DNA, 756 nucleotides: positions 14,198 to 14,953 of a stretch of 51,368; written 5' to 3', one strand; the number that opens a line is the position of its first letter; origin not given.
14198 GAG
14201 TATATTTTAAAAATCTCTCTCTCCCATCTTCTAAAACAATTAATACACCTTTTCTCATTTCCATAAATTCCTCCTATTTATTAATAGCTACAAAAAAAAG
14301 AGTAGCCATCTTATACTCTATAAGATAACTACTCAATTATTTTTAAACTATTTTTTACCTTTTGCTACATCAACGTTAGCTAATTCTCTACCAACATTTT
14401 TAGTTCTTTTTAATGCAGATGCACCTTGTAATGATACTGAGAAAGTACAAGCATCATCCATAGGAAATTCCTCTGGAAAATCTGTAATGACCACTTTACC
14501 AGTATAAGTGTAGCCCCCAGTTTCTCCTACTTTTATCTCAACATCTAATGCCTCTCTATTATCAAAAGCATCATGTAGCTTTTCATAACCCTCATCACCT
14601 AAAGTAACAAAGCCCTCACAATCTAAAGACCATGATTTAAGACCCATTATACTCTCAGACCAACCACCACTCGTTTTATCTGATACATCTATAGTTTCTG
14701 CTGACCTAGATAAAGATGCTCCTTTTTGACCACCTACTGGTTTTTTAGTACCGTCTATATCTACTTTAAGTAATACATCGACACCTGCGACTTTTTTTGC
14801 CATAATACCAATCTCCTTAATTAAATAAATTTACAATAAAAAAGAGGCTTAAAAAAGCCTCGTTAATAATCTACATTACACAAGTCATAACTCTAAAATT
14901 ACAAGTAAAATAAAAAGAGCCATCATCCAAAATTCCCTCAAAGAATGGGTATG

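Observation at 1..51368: Two promoter classes split the genome into a candidate plasmid-maintenance set and lytic operons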

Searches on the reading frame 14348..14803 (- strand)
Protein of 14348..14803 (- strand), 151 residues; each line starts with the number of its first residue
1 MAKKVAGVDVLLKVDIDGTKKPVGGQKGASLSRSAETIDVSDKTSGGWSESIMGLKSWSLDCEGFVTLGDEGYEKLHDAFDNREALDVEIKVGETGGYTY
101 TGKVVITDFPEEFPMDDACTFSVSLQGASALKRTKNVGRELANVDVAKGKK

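Call 61: search_protein_families(library=pfam, proteins=[window:14348-14803:-], max_evalue=0.001)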
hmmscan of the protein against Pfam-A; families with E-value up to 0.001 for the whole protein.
window:14348-14803:- (151 aa): 1 family
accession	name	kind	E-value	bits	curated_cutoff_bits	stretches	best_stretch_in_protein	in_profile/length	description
PF06199.17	Phage_tail_2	-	2.2e-27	96.2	23.8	1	5-132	2-131/132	Phage tail tube protein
